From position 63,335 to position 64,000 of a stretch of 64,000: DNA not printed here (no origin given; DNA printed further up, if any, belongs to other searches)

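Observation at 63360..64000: Low-GC region with a long ORF missing from the six-frame track, beginning right after fumC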

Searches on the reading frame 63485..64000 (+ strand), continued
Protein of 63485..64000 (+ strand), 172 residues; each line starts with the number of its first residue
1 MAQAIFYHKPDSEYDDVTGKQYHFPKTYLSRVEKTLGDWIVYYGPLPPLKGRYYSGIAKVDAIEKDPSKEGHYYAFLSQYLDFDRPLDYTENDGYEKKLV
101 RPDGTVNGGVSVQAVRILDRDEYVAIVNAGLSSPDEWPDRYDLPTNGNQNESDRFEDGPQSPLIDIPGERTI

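Call 36: fold_search(model_id=the predicted structure, library=pdb)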
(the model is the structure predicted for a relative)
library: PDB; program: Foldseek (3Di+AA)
matches with E <= 10: 761; with E <= 0.001: 9
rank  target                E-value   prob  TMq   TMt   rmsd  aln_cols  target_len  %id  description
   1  6yex_A                7.2e-11  1.00  0.31  0.30  18.6       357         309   15  VcaM4I restriction endonuclease in the absence of DNA (released 2020-12-16)
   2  6yex_B                4.0e-10  1.00  0.31  0.31  18.1       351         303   14  VcaM4I restriction endonuclease in the absence of DNA (released 2020-12-16)
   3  6ghs                  7.8e-06  1.00  0.32  0.34  18.3       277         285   16  Modification dependent TagI restriction endonuclease (released 2018-08-29)
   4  2p5d                  6.6e-05  1.00  0.32  0.62   5.1       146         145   13  Crystal structure of MJECL36 from Methanocaldococcus jannaschii DSM 2661 (released 2007-09-18)
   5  7s9w_A                5.3e-04  1.00  0.28  0.08   5.1       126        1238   13  Structure of DrmAB:ADP:DNA complex (released 2022-06-15)
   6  7s9v_A                7.6e-04  1.00  0.28  0.07   4.8       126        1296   13  DrmAB:ADP (released 2022-06-15)
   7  2ar1                  8.1e-04  1.00  0.31  0.53   5.2       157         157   14  Structure of Hypothetical protein from Leishmania major (released 2005-08-30)
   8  5zmm_A                8.1e-04  0.66  0.18  0.11  16.7       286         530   15  Structure of the Type IV phosphorothioation-dependent restriction endonuclease ScoMcrA (released 2018-09-26)
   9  1wmm                  9.2e-04  1.00  0.35  0.67   4.5       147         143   11  Crystal structure of PH1033 from Pyrococcus horikoshii Ot3 (released 2005-08-23)
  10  5zmm_F                1.5e-03  0.63  0.19  0.13  17.0       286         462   14  Structure of the Type IV phosphorothioation-dependent restriction endonuclease ScoMcrA (released 2018-09-26)
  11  5zmm_E                1.8e-03  0.54  0.18  0.12  17.5       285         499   15  Structure of the Type IV phosphorothioation-dependent restriction endonuclease ScoMcrA (released 2018-09-26)
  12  5j3e_A                1.9e-03  1.00  0.30  0.48   5.8       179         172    9  Crystal Structure of Human THYN1 protein in complex with 5-methylcytosine containing DNA (released 2016-04-20)
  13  5zmm_B                2.2e-03  0.57  0.19  0.12  16.5       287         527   15  Structure of the Type IV phosphorothioation-dependent restriction endonuclease ScoMcrA (released 2018-09-26)
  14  5zmm_D                2.3e-03  0.57  0.19  0.13  16.5       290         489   14  Structure of the Type IV phosphorothioation-dependent restriction endonuclease ScoMcrA (released 2018-09-26)
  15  2hd9                  2.6e-03  1.00  0.34  0.66   4.4       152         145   11  Crystal structure of PH1033 from Pyrococcus horikoshii OT3 (released 2006-12-20)
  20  2eve                  6.1e-03  1.00  0.30  0.55   4.8       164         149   15  X-Ray Crystal Structure of Protein PSPTO5229 from Pseudomonas syringae. Northeast Structural Genomics Consortium Target  (released 2005-11-08)
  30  5j3e_B                1.1e-02  1.00  0.32  0.52   5.4       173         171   12  Crystal Structure of Human THYN1 protein in complex with 5-methylcytosine containing DNA (released 2016-04-20)
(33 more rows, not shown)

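Call 39: search_protein_families(library=pfam, proteins=[P0087, P0086, P0143, P0082, P0094, P0109, P0172], max_evalue=0.1)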
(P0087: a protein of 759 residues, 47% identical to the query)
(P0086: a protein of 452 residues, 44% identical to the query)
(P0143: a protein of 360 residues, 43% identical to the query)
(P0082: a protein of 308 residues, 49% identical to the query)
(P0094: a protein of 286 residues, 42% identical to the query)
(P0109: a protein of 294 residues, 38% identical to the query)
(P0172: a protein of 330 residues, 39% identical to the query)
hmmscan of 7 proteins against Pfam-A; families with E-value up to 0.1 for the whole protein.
P0087 (759 aa): 3 families
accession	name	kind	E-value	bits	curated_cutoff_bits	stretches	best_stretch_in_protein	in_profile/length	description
PF04545.22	Sigma70_r4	-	0.00035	20.5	24.1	1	331-374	4-43/50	Sigma-70, region 4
PF13518.12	HTH_28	-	0.0066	17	25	1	353-377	14-38/52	Helix-turn-helix domain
PF17125.10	Methyltr_RsmF_N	-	0.099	13.5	34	0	63-108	25-69/86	N-terminal domain of 16S rRNA methyltransferase RsmF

P0086 (452 aa): 2 families
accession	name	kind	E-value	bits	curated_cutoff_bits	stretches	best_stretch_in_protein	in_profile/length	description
PF04545.22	Sigma70_r4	-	0.0038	17.2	24.1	1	346-391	5-46/50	Sigma-70, region 4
PF13518.12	HTH_28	-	0.017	15.6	25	1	367-391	14-38/52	Helix-turn-helix domain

P0143 (360 aa): 0 families

P0082 (308 aa): 1 family
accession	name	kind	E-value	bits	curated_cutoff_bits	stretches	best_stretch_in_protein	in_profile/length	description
PF13391.12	HNH_2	-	1.4e-09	38.1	21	1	203-257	1-66/66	HNH endonuclease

P0094 (286 aa): 1 family
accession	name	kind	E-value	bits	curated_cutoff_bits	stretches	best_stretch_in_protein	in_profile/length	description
PF13391.12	HNH_2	-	1.7e-12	47.4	21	1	181-235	1-66/66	HNH endonuclease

P0109 (294 aa): 1 family
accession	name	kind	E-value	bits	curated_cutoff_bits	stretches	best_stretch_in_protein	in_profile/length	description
PF13391.12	HNH_2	-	3.1e-11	43.4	21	1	189-240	1-63/66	HNH endonuclease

P0172 (330 aa): 0 families

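Call 40: find_encoding_contigs(protein=P0071, flank=6000, max_places=2)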
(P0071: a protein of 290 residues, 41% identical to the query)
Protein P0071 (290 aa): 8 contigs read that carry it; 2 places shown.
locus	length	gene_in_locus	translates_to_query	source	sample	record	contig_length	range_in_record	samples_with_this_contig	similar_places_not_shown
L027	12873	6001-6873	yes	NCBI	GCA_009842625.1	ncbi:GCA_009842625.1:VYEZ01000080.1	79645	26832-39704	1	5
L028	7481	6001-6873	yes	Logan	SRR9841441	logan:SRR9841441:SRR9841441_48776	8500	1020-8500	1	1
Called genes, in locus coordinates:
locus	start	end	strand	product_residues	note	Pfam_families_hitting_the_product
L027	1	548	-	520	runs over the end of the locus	PF01266:DAO (weak), PF01593:Amino_oxidase, PF13450:NAD_binding_8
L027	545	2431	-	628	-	PF00348:polyprenyl_synt, PF00494:SQS_PSY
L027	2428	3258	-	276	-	PF04240:Caroten_synth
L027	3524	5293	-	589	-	PF00860:Xan_ur_permease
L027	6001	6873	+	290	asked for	PF13391:HNH_2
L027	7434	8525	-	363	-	PF01547:SBP_bac_1, PF13416:SBP_bac_8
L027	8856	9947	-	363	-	PF01547:SBP_bac_1 (weak), PF13416:SBP_bac_8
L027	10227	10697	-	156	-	PF01467:CTP_transf_like, PF08218:Citrate_ly_lig (faint)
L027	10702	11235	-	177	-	PF03602:Cons_hypoth95, PF05175:MTS (weak), PF01170:UPF0020 (faint), PF13847:Methyltransf_31 (weak)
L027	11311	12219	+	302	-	PF01073:3Beta_HSD, PF01370:Epimerase, PF04321:RmlD_sub_bind (faint), PF05368:NmrA, PF07993:NAD_binding_4 (faint), PF13460:NAD_binding_10, PF16363:GDP_Man_Dehyd (weak)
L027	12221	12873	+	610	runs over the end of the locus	-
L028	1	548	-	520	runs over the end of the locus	PF01266:DAO (weak), PF01593:Amino_oxidase, PF13450:NAD_binding_8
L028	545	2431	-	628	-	PF00348:polyprenyl_synt, PF00494:SQS_PSY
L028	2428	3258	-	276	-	PF04240:Caroten_synth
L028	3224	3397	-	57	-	-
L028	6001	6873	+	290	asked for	PF13391:HNH_2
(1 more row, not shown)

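Call 41: find_encoding_contigs(protein=P0063, flank=6000, max_places=2)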
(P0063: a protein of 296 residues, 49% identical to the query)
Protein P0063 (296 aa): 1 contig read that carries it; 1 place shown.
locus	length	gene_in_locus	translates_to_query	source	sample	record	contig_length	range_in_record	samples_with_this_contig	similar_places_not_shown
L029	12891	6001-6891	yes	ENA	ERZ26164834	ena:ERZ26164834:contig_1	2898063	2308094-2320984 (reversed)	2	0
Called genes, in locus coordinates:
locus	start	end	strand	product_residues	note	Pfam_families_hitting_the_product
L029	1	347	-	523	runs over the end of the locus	PF00005:ABC_tran, PF13304:AAA_21 (faint), PF00005:ABC_tran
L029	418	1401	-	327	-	PF00532:Peripla_BP_1, PF13407:Peripla_BP_4, PF13377:Peripla_BP_3 (weak)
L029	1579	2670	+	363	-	PF00356:LacI, PF00532:Peripla_BP_1, PF13407:Peripla_BP_4, PF13377:Peripla_BP_3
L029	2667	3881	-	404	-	PF00155:Aminotran_1_2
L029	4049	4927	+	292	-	PF00892:EamA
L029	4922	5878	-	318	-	PF02915:Rubrerythrin, PF01988:VIT1 (weak)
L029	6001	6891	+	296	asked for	PF13391:HNH_2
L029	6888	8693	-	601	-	PF00009:GTP_EFTU, PF03144:GTP_EFTU_D2, PF00679:EFG_C, PF06421:LepA_C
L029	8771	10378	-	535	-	PF00342:PGI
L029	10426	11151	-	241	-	PF04654:DUF599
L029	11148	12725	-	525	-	PF00009:GTP_EFTU, PF01926:MMR_HSR1 (faint), PF22042:EF-G_D2, PF03144:GTP_EFTU_D2, PF16658:RF3_C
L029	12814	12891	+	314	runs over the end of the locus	PF00480:ROK (weak), PF02685:Glucokinase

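Call 42: find_encoding_contigs(protein=P0038, flank=6000, max_places=2)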
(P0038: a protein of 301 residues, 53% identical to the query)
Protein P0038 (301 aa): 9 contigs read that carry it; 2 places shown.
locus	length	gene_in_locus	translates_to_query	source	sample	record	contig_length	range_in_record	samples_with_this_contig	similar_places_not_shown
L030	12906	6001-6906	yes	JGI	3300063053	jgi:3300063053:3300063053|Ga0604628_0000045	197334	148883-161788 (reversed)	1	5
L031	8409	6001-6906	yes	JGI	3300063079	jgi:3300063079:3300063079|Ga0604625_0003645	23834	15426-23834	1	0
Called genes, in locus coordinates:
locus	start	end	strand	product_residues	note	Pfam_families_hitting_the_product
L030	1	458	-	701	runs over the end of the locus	PF03979:Sigma70_r1_1, PF00140:Sigma70_r1_2, PF04546:Sigma70_ner, PF04542:Sigma70_r2, PF04539:Sigma70_r3, PF04545:Sigma70_r4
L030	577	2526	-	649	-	PF01807:Zn_ribbon_DnaG, PF08275:DNAG_N, PF01751:Toprim, PF13662:Toprim_4, PF13155:Toprim_2, PF10410:DnaB_bind (weak)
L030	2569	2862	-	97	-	PF01817:CM_2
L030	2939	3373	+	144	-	PF02566:OsmC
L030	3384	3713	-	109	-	-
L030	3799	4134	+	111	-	-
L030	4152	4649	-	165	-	PF09424:YqeY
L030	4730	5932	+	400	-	PF00988:CPSase_sm_chain, PF00117:GATase, PF07722:Peptidase_C26 (weak)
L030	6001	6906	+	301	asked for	PF13391:HNH_2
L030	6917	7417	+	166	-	PF02566:OsmC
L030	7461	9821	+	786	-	PF00270:DEAD (weak), PF04851:ResIII, PF17757:UvrB_inter, PF27431:UvrB_3rd, PF00271:Helicase_C, PF12344:UvrB, PF02151:UVR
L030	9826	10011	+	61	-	-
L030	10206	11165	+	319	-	PF01370:Epimerase, PF04321:RmlD_sub_bind (faint), PF05368:NmrA (faint), PF13460:NAD_binding_10 (weak), PF16363:GDP_Man_Dehyd (faint)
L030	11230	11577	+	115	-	PF19649:DUF6152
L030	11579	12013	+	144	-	-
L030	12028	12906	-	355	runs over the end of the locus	PF01965:DJ-1_PfpI, PF12833:HTH_18, PF00165:HTH_AraC (weak)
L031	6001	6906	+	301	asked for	PF13391:HNH_2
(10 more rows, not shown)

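Call 57: predict_structure(alignment_id=A4)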
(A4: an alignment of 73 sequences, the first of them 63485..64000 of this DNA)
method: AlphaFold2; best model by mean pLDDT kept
length: 172 residues; sequences in the alignment: 73
mean_pLDDT: 88.7   pTM: 0.74
mean pLDDT of the five models: 88.7, 88.2, 88.1, 88.0, 85.9
residues with pLDDT >= 90: 126; 70-90: 12; 50-70: 34; < 50: 0
segments of 3 or more residues with pLDDT < 50: none
pLDDT, mean of each block of 10 residues (from residue 1): 94 93 98 98 96 98 98 98 97 96 95 97 97 75 60 60 65 59
secondary structure, 60 per line:
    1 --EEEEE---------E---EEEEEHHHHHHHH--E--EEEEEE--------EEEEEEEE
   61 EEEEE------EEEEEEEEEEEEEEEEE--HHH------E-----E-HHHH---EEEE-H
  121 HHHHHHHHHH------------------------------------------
elements in order: E3-7 E21-25 H26-33 E39-44 E53-65 E72-88 H108-111 E115-118 H120-130

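Call 62: fold_search(model_id=the predicted structure, library=pdb)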
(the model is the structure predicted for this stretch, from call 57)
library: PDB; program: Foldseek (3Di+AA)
matches with E <= 10: 756; with E <= 0.001: 4
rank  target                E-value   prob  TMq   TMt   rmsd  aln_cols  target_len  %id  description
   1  2gbs_MODEL_1_A        4.2e-04  1.00  0.52  0.60   4.9       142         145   16  NMR structure of Rpa0253 from Rhodopseudomonas palustris. Northeast structural genomics consortium target RpR3 (released 2006-04-11)
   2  2ar1                  5.4e-04  1.00  0.49  0.53   5.2       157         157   15  Structure of Hypothetical protein from Leishmania major (released 2005-08-30)
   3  5j3e_A                7.4e-04  1.00  0.51  0.51   5.5       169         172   11  Crystal Structure of Human THYN1 protein in complex with 5-methylcytosine containing DNA (released 2016-04-20)
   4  1wmm                  8.4e-04  1.00  0.46  0.54   6.2       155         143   17  Crystal structure of PH1033 from Pyrococcus horikoshii Ot3 (released 2005-08-23)
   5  2g2x_A                1.0e-03  1.00  0.50  0.57   5.1       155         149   17  X-Ray Crystal Structure Protein Q88CH6 from Pseudomonas putida. Northeast Structural Genomics Consortium Target PpR72. (released 2006-03-14)
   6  7s9v_A                1.3e-03  1.00  0.46  0.07   4.9       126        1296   10  DrmAB:ADP (released 2022-06-15)
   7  2hd9                  1.6e-03  1.00  0.48  0.55   6.0       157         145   16  Crystal structure of PH1033 from Pyrococcus horikoshii OT3 (released 2006-12-20)
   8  7s9w_A                1.8e-03  0.99  0.37  0.06  11.4       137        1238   11  Structure of DrmAB:ADP:DNA complex (released 2022-06-15)
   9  5j3e_B                2.4e-03  1.00  0.54  0.54   5.3       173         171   12  Crystal Structure of Human THYN1 protein in complex with 5-methylcytosine containing DNA (released 2016-04-20)
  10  2eve                  2.7e-03  1.00  0.49  0.56   5.0       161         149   16  X-Ray Crystal Structure of Protein PSPTO5229 from Pseudomonas syringae. Northeast Structural Genomics Consortium Target  (released 2005-11-08)
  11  6n0s                  3.2e-03  1.00  0.49  0.47   5.5       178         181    8  N-terminal domain of Staphylothermus marinus McrB (released 2019-11-13)
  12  7z8w_A                8.7e-03  0.98  0.42  0.48   5.7       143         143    7  Crystal structure of YTHDF2 with compound YLI_DC1_018 (released 2022-03-30)
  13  9szp_A                1.1e-02  0.99  0.45  0.54   5.3       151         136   10  Crystal structure of the human YTHDC2 YTH domain in complex with m6A DNA (released 2026-04-01)
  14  7r5w_A                1.2e-02  0.98  0.43  0.48   5.4       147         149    9  Crystal structure of YTHDF2 with compound YLI_DF_029 (released 2022-03-16)
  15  7r5w_B                1.3e-02  0.99  0.45  0.50   5.6       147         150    7  Crystal structure of YTHDF2 with compound YLI_DF_029 (released 2022-03-16)
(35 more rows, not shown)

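Call 80: list_cluster_members(proteins=[P0113, P0114, P0137, P0148, P0149, P0188, P0204, P0226, P0176, P0087])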
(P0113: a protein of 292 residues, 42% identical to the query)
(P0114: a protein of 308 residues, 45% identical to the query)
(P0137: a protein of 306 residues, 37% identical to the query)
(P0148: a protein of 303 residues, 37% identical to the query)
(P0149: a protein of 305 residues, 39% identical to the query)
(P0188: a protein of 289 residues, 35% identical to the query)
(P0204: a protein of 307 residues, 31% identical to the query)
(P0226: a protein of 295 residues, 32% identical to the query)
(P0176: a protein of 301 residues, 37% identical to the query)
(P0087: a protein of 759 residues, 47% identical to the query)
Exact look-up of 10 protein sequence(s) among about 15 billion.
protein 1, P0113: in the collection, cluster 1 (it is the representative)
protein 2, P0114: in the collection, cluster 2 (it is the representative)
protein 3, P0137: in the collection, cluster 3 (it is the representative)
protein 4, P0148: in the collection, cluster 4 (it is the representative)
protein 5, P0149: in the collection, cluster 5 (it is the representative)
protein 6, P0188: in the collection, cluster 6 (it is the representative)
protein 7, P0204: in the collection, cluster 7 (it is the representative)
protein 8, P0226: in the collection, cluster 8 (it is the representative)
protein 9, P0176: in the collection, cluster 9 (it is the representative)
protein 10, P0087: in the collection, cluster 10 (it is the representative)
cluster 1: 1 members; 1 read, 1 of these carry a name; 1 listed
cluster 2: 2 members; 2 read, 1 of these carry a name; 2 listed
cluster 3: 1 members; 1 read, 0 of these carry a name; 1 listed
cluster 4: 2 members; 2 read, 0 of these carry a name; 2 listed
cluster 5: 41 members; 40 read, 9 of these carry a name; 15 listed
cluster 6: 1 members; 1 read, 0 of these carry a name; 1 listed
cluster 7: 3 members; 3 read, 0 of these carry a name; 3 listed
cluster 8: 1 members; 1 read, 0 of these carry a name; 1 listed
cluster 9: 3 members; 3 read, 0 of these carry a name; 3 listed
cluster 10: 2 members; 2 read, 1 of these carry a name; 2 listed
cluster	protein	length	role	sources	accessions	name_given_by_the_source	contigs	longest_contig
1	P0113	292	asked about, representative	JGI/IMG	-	putative restriction endonuclease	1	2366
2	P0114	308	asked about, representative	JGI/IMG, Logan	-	putative restriction endonuclease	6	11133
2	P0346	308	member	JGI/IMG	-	-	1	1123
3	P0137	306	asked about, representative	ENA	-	-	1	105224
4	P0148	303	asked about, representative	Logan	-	-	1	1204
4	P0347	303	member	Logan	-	-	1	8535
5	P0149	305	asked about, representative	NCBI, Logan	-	-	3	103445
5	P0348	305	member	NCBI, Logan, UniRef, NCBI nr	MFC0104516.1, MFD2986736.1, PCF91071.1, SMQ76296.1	HNH endonuclease [Sphingopyxis terrae] | Putative restriction endonuclease n=1 Tax=Sphingopyxis terrae subsp. ummariensis ...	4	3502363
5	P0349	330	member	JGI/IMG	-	putative restriction endonuclease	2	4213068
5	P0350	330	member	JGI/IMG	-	putative restriction endonuclease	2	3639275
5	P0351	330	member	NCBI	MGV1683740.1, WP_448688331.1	HNH endonuclease [Sphingopyxis sp. NJF-3]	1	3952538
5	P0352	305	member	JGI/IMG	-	putative restriction endonuclease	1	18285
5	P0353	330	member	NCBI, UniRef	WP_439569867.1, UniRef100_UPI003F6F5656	HNH endonuclease [Sphingopyxis sp.] | HNH endonuclease n=1 Tax=Sphingopyxis sp. TaxID=1908224 RepID=UPI003F6F5656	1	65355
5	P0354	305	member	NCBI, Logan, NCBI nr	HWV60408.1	MAG TPA: HNH endonuclease [Sphingopyxis sp.] | HNH endonuclease [Sphingopyxis sp.]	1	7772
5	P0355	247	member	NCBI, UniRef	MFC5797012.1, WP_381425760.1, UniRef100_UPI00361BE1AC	HNH endonuclease [Sphingopyxis terrae] | HNH endonuclease n=1 Tax=Sphingopyxis terrae TaxID=33052 RepID=UPI00361BE1AC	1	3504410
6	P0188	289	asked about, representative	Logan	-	-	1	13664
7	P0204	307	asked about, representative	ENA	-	-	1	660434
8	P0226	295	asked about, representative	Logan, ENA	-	-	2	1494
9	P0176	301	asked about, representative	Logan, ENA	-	-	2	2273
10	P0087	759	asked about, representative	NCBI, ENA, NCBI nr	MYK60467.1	MAG: hypothetical protein F4034_00570 [Chloroflexi bacterium] | hypothetical protein [Chloroflexota bacterium]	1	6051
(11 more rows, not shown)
